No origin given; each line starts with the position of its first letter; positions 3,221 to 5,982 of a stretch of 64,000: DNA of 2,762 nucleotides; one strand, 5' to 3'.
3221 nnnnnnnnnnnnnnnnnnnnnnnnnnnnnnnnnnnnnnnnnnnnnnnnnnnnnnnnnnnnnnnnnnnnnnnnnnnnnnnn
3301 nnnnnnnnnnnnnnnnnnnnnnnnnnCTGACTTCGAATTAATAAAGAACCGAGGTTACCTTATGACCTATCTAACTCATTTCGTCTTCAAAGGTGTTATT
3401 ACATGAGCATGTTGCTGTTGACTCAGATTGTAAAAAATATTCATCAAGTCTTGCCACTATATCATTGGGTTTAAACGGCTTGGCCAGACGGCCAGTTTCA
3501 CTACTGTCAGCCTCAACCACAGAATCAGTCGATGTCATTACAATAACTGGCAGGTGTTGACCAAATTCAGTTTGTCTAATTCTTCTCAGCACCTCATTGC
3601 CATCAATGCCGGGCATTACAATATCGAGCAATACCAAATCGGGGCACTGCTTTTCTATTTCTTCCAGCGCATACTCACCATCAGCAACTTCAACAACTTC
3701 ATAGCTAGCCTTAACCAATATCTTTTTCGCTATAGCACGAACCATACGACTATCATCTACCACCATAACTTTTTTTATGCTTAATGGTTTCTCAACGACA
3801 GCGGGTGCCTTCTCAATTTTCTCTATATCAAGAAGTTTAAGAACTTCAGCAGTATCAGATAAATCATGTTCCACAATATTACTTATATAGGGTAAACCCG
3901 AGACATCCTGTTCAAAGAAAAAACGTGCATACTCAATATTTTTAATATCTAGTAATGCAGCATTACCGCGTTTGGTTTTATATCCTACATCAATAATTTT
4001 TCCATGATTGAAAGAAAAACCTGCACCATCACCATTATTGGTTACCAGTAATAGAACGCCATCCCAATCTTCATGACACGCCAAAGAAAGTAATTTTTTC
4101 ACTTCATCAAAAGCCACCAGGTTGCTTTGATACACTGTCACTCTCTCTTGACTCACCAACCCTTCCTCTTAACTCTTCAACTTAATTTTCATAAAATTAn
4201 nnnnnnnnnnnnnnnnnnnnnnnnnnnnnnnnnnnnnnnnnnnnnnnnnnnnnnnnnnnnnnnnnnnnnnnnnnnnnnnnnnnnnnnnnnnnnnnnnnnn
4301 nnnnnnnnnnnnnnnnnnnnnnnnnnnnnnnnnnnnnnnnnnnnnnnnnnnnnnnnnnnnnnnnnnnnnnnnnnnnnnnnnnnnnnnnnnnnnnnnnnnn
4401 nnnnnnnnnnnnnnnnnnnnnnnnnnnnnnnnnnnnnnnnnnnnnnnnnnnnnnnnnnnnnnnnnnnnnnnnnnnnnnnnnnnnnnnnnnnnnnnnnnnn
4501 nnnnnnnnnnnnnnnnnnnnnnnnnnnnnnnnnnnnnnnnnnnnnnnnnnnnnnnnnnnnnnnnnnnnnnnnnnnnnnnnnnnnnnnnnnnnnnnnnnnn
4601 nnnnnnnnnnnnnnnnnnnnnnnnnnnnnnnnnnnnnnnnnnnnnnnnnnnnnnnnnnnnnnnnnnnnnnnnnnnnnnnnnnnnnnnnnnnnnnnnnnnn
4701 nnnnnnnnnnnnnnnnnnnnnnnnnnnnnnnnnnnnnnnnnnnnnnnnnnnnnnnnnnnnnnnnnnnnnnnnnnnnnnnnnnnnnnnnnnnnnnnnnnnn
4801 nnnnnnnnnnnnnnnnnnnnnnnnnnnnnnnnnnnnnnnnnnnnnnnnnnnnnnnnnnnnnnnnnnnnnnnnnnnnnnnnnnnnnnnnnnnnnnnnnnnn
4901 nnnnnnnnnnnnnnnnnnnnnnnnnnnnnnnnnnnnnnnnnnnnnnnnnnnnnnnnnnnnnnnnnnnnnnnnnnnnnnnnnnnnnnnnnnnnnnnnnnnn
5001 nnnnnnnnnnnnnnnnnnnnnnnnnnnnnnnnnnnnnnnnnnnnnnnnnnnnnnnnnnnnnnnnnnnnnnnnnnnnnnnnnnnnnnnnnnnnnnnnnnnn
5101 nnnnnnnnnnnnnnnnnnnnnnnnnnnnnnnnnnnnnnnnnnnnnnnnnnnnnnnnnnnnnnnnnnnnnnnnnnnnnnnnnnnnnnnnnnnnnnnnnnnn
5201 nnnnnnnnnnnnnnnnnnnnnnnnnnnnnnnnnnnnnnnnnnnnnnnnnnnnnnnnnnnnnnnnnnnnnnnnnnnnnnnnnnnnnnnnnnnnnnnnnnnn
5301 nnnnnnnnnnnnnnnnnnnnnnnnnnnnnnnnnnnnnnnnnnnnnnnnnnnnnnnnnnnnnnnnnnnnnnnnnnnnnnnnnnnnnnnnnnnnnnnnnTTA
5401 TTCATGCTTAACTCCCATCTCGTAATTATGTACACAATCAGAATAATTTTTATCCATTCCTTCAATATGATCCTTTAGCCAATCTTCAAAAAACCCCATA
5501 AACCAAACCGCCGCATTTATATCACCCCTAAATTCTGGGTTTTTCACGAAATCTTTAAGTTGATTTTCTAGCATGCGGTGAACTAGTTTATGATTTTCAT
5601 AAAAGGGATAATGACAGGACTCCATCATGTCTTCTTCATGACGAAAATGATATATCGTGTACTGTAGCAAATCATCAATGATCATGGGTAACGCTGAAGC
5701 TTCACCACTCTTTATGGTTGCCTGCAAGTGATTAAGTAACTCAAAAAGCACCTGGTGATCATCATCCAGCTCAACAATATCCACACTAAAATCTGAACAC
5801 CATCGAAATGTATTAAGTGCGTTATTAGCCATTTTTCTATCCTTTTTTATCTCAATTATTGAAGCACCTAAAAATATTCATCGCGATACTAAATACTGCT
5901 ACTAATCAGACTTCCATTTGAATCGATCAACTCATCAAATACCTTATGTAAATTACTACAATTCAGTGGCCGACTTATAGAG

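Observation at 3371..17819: Eleven-gene signalling supercluster headed by a multihaem cytochrome c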

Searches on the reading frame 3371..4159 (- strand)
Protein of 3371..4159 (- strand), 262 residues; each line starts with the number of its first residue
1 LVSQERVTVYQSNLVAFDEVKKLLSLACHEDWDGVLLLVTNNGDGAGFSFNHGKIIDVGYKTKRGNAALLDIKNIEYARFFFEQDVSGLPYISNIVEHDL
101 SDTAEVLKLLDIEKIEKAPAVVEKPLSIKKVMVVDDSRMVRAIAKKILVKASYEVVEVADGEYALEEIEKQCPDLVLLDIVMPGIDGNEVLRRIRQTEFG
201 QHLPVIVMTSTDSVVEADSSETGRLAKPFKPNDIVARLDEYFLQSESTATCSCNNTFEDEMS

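Call 5: search_protein_families(library=pfam, proteins=[window:3371-4159:-], max_evalue=0.01)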
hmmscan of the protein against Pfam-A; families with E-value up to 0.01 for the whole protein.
window:3371-4159:- (262 aa): 2 families
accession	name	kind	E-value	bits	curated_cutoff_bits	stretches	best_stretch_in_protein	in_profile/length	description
PF00072.30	Response_reg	-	8.4e-24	84.3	30.2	1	131-238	1-110/111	Response regulator receiver domain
PF23198.2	PDE8A_N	-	0.00021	21.6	29.6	1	150-220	32-102/147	PDE8A-like, N-terminal domain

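Call 25: search_protein_families(library=ncbifam, proteins=[window:3371-4159:-], max_evalue=0.001)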
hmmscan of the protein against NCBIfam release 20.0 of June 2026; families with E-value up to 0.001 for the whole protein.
window:3371-4159:- (262 aa): 93 families (the best 25 are shown)
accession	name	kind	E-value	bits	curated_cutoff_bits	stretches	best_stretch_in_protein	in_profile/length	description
NF045944.1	ResRegRpaBCyano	equivalog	2e-19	69.9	330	1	132-244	1-114/229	response regulator transcription factor RpaB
NF040689.1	MtrAB_MtrA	equivalog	3.8e-19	68.9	300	1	131-246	1-117/219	MtrAB system response regulator MtrA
NF045717.1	DVU0259_DivK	exception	6.9e-19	68.1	160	1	129-238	3-112/117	DVU0259 family response regulator domain-containing protein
NF040534.1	resp_reg_YycF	equivalog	8.7e-19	67.7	340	1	129-243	1-116/231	response regulator YycF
TIGR02154.1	PhoB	equivalog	2.5e-18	66.2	296.2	1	129-240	3-118/226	phosphate regulon transcriptional regulator PhoB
NF007135.0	PRK09581.1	equivalog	1.1e-17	64.1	474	1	130-214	4-88/457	PleD family two-component system response regulator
TIGR01818.1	ntrC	equivalog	2.3e-17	62.9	558.6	1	131-239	1-111/463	nitrogen regulation protein NR(I)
NF007969.0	PRK10693.1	equivalog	2.4e-16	59.7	329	1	123-218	2-95/337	two-component system response regulator RssB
NF033120.0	vanR_FM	exception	5.7e-16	58.9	460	1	131-239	6-115/231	vancomycin resistance response regulator transcription factor, VanR-F/VanR-M family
NF046022.1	RespRegCpdRBruc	equivalog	7.7e-16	58.2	180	1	130-241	3-116/120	cell cycle two-component system response regulator CpdR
NF007005.1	PRK09468.1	equivalog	9.9e-16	57.9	331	1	129-240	4-117/237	osmolarity response regulator transcription factor OmpR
NF012227.0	AdeR_RR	equivalog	1.1e-15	57.8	340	1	129-250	12-134/239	efflux system response regulator transcription factor AdeR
NF041733.1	resp_reg_CseB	equivalog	3e-15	56.2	350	1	130-245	2-118/228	two-component system response regulator CseB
NF008199.0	PRK10955.1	equivalog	3.7e-15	56.5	341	1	129-245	2-118/232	envelope stress response regulator transcription factor CpxR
NF046026.1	HisKinCckACaul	equivalog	7e-15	54.2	1000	1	129-207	559-637/678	cell cycle histidine kinase CckA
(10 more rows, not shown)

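Call 50: predict_structure(protein=window:3371-4156:-)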
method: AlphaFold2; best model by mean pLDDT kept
length: 261 residues; sequences in the alignment: 1
mean_pLDDT: 43.5   pTM: 0.33
mean pLDDT of the five models: 43.5, 41.1, 36.4, 29.3, 25.5
residues with pLDDT >= 90: 0; 70-90: 0; 50-70: 103; < 50: 158
segments of 3 or more residues with pLDDT < 50: 1-20, 25-28, 31-34, 38-43, 52-127, 170-184, 209-212, 222-224, 243-261
pLDDT, mean of each block of 10 residues (from residue 1): 31 40 50 47 50 47 33 29 27 26 32 25 37 59 57 59 51 45 50 59 53 50 53 57 37 29 30
secondary structure, 60 per line:
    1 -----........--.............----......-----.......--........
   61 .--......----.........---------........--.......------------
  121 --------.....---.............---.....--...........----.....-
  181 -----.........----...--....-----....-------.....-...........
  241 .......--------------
elements in order: E6-13 H16-28 E33-38 E44-50 E53-61 E64-69 H74-82 E92-99 H102-108 E129-133 H137-149 E153-157 H160-170 E175-179 H186-194 E204-207 E213-216 E224-228 H230-247

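Call 52: find_homologous_proteins(query=window:3371-4156:-, max_evalue=0.00001)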
Query window:3371-4156:- (261 aa): 119 proteins with E <= 0.00001 among 1066 candidates.
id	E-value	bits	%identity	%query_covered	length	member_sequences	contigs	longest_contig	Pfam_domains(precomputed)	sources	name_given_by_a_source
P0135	4.3e-166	568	100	100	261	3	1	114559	PF00072.31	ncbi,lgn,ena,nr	ncbi:MAG: response regulator [Gammaproteobacteria bacterium]|nr:response regulator [Gammaproteobacte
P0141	1.3e-101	357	66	95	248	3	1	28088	PF00072.31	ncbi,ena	-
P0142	5.3e-100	352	65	95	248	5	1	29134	PF00072.31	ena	-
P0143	9.6e-97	341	65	94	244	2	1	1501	PF00072.31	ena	-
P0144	2.2e-96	340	64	95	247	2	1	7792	PF00072.31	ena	-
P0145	3.0e-96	339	64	95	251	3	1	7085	PF00072.31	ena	-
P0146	4.6e-94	332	63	95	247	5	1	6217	PF00072.31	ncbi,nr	ncbi:MAG: response regulator [Gammaproteobacteria bacterium]|nr:response regulator [Gammaproteobacte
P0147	1.3e-91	324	63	95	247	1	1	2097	PF00072.31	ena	-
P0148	5.4e-89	316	61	95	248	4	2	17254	PF00072.31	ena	-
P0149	3.6e-82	293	56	93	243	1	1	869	PF00072.31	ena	-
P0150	1.5e-80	288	57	95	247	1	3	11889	PF00072.31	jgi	-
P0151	8.4e-77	276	54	90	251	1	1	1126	PF00072.31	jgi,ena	-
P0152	2.4e-76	274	55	94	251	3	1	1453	PF00072.31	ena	-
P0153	2.6e-73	264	53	95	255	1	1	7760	PF00072.31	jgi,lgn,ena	-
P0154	4.3e-73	264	52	95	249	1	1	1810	PF00072.31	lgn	-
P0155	8.5e-70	253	52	94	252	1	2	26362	PF00072.31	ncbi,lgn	-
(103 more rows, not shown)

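Call 53: find_encoding_contigs(protein=P0141, flank=10000, max_places=2)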
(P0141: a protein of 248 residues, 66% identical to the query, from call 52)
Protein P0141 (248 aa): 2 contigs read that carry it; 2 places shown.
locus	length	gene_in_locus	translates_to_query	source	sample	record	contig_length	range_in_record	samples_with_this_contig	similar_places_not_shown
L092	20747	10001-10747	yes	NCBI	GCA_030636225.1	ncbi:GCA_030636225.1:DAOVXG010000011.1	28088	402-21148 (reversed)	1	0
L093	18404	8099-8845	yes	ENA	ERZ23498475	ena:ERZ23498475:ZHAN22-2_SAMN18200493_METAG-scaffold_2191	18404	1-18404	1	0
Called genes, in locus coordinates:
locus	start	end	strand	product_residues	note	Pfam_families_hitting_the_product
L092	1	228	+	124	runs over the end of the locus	PF02537:CRCB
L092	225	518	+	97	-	PF02641:DUF190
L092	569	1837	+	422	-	PF02403:Seryl_tRNA_N, PF00587:tRNA-synt_2b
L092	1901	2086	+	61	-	-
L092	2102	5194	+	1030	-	PF00672:HAMP, PF00989:PAS, PF08448:PAS_4, PF13426:PAS_9, PF08447:PAS_3, PF00989:PAS, PF08448:PAS_4, PF13426:PAS_9, +7 more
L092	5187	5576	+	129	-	PF00072:Response_reg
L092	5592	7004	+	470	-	PF08448:PAS_4, PF13426:PAS_9 (weak), PF07730:HisKA_3, PF02518:HATPase_c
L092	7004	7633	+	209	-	PF00072:Response_reg, PF00196:GerE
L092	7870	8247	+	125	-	-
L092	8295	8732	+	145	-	PF01814:Hemerythrin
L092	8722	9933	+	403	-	PF00072:Response_reg, PF00563:EAL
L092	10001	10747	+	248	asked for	PF00072:Response_reg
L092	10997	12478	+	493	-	PF03853:YjeF_N, PF01256:Carb_kinase, PF08543:Phos_pyr_kin (weak), PF02110:HK (weak)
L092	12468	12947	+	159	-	PF02367:TsaE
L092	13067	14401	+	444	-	PF11741:AMIN, PF01520:Amidase_3, PF01476:LysM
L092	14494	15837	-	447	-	PF22904:NOMO1-like_2nd (weak), PF13620:CarboxypepD_reg (weak), PF17210:SdrD_B (weak)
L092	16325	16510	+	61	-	-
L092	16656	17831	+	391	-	-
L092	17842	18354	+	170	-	-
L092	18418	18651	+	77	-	-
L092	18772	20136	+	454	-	-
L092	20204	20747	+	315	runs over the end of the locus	?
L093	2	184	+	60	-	?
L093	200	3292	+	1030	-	PF00672:HAMP, PF00989:PAS, PF08448:PAS_4, PF13426:PAS_9, PF08447:PAS_3, PF00989:PAS, PF08448:PAS_4, PF13426:PAS_9, +7 more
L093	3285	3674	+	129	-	PF00072:Response_reg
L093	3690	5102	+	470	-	PF08448:PAS_4, PF13426:PAS_9 (weak), PF07730:HisKA_3, PF02518:HATPase_c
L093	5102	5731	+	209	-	PF00072:Response_reg, PF00196:GerE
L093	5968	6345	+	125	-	-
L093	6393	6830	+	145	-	PF01814:Hemerythrin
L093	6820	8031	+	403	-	PF00072:Response_reg, PF00563:EAL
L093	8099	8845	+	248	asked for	PF00072:Response_reg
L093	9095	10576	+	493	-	PF03853:YjeF_N, PF01256:Carb_kinase, PF08543:Phos_pyr_kin (weak), PF02110:HK (weak)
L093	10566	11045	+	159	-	PF02367:TsaE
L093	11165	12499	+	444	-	PF11741:AMIN, PF01520:Amidase_3, PF01476:LysM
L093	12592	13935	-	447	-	PF22904:NOMO1-like_2nd (weak), PF13620:CarboxypepD_reg (weak), PF17210:SdrD_B (weak)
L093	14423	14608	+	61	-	-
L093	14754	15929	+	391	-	-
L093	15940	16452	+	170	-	-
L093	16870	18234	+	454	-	-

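Call 54: find_encoding_contigs(protein=P0142, flank=10000, max_places=2)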
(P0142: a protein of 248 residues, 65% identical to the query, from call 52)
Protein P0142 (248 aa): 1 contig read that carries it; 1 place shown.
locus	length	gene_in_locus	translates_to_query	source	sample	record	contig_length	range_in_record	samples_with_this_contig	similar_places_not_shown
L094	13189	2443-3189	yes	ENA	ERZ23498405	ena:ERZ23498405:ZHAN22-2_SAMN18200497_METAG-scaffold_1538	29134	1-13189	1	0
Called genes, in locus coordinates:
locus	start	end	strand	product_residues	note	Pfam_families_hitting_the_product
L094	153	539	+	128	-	-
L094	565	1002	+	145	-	PF01814:Hemerythrin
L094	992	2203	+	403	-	PF00072:Response_reg, PF00563:EAL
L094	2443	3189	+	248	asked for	PF00072:Response_reg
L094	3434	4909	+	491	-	PF03853:YjeF_N, PF01256:Carb_kinase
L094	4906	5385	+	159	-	PF02367:TsaE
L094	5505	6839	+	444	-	PF11741:AMIN, PF01520:Amidase_3, PF01476:LysM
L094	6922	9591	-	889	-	PF22904:NOMO1-like_2nd (faint), PF13620:CarboxypepD_reg (faint), PF17802:SpaA (faint), PF17210:SdrD_B (weak)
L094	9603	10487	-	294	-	PF06280:fn3_5 (faint)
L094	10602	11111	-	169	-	PF14352:DUF4402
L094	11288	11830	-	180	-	PF14352:DUF4402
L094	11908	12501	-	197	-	PF14352:DUF4402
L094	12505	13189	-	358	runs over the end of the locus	PF07603:Lcl_C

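Call 55: find_encoding_contigs(protein=P0155, flank=10000, max_places=2)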
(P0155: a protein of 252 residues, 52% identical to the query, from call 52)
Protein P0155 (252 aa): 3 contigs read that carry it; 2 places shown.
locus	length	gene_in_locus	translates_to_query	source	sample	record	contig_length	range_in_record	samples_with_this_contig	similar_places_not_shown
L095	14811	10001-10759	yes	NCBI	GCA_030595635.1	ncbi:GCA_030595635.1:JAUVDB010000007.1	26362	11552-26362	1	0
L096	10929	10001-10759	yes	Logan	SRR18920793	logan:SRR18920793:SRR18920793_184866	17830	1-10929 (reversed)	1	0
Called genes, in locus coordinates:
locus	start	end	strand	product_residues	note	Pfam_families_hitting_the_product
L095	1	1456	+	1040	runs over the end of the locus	PF01590:GAF, PF08447:PAS_3, PF13426:PAS_9 (weak), PF00512:HisKA (weak), PF02518:HATPase_c, PF00072:Response_reg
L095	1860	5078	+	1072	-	PF00989:PAS, PF08447:PAS_3, PF13426:PAS_9, PF00989:PAS, PF08448:PAS_4, PF13426:PAS_9, PF00989:PAS, PF13426:PAS_9, +6 more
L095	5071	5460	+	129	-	PF00072:Response_reg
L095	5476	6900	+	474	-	PF13426:PAS_9 (weak), PF07730:HisKA_3 (weak), PF02518:HATPase_c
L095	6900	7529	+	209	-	PF00072:Response_reg, PF00196:GerE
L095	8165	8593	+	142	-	PF01814:Hemerythrin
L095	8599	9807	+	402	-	PF00072:Response_reg, PF00563:EAL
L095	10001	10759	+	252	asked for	PF00072:Response_reg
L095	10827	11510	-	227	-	PF02245:Pur_DNA_glyco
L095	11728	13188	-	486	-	PF06762:LMF1, PF25179:LMF1_C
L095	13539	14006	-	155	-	PF01814:Hemerythrin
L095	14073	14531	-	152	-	PF01814:Hemerythrin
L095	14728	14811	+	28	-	?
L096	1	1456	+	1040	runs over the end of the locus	PF01590:GAF, PF08447:PAS_3, PF13426:PAS_9 (weak), PF00512:HisKA (weak), PF02518:HATPase_c, PF00072:Response_reg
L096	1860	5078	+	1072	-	PF00989:PAS, PF08447:PAS_3, PF13426:PAS_9, PF00989:PAS, PF08448:PAS_4, PF13426:PAS_9, PF00989:PAS, PF13426:PAS_9, +6 more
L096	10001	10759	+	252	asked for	PF00072:Response_reg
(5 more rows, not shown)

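Call 56: find_encoding_contigs(protein=P0148, flank=10000, max_places=2)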
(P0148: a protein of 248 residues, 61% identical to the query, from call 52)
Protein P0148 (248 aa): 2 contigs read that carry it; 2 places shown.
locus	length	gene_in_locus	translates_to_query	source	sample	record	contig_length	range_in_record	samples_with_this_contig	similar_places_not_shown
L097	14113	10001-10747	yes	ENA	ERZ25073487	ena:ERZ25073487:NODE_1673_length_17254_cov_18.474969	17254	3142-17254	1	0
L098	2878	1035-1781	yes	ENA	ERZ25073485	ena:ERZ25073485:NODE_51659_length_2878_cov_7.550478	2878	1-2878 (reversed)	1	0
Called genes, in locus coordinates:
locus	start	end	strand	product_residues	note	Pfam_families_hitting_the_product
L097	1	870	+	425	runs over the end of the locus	PF02403:Seryl_tRNA_N, PF00587:tRNA-synt_2b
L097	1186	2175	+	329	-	PF13407:Peripla_BP_4, PF00532:Peripla_BP_1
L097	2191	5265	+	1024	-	PF00672:HAMP, PF00989:PAS, PF08448:PAS_4, PF13426:PAS_9, PF08447:PAS_3, PF00989:PAS, PF08448:PAS_4, PF13426:PAS_9, +6 more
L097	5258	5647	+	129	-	PF00072:Response_reg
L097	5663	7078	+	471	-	PF07730:HisKA_3, PF02518:HATPase_c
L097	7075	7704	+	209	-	PF00072:Response_reg, PF08281:Sigma70_r4_2 (weak), PF00196:GerE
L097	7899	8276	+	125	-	-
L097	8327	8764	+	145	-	PF01814:Hemerythrin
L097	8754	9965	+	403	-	PF00072:Response_reg, PF00563:EAL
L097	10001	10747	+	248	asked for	PF00072:Response_reg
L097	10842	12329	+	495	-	PF03853:YjeF_N, PF01256:Carb_kinase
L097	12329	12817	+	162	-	PF02367:TsaE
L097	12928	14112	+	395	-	?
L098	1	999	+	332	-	?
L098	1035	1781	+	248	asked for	PF00072:Response_reg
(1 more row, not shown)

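Call 77: search_protein_families(library=pfam, proteins=[L097:1186-2172:+], max_evalue=0.1)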
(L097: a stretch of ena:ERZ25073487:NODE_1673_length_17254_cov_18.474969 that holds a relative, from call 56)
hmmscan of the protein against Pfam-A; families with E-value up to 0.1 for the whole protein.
L097:1186-2172:+ (329 aa): 4 families
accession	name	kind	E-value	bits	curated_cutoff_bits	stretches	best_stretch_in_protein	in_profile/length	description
PF13407.12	Peripla_BP_4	-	5.1e-46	157.8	35.1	1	51-305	1-258/258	Periplasmic binding protein domain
PF00532.27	Peripla_BP_1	-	2.3e-14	54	22.2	1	82-267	35-217/281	Periplasmic binding proteins and sugar binding domain of LacI family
PF13458.12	Peripla_BP_6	-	0.00022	21.5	31.7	1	79-281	42-239/343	Periplasmic binding protein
PF13377.12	Peripla_BP_3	-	0.025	15.1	26.5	1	183-312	23-156/167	Periplasmic binding protein-like domain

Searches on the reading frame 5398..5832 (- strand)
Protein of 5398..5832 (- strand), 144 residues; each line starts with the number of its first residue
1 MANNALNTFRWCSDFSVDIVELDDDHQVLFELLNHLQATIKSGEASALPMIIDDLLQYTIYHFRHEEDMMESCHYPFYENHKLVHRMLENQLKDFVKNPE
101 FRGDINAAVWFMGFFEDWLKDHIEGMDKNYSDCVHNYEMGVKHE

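Call 4: search_protein_families(library=pfam, proteins=[window:5398-5832:-], max_evalue=0.01)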
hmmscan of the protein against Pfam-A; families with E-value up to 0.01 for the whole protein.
window:5398-5832:- (144 aa): 1 family
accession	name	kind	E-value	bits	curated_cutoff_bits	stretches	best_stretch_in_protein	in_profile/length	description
PF01814.28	Hemerythrin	-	5.1e-14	53.3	25.3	1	19-130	3-123/127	Hemerythrin HHE cation binding domain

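Call 25: search_protein_families(library=ncbifam, proteins=[window:5398-5832:-], max_evalue=0.001)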
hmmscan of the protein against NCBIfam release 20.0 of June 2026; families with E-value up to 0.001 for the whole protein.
window:5398-5832:- (144 aa): 5 families
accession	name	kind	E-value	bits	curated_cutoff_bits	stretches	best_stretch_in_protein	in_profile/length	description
NF033749.1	bact_hemeryth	subfamily_domain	1.2e-31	109.5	84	1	9-134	2-128/129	bacteriohemerythrin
TIGR02481.1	hemeryth_dom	domain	9.3e-30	103.3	51.75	1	10-133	1-125/126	hemerythrin domain-containing protein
NF002007.0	PRK00808.1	equivalog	4.3e-23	82.1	109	1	9-140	4-133/156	bacteriohemerythrin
TIGR00058.1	Hemerythrin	subfamily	1.9e-15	57.4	131.85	1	8-130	4-111/115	hemerythrin family non-heme iron protein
NF002522.0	PRK01917.1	equivalog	9.5e-06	25.6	162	1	14-131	15-128/145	cation-binding hemerythrin HHE family protein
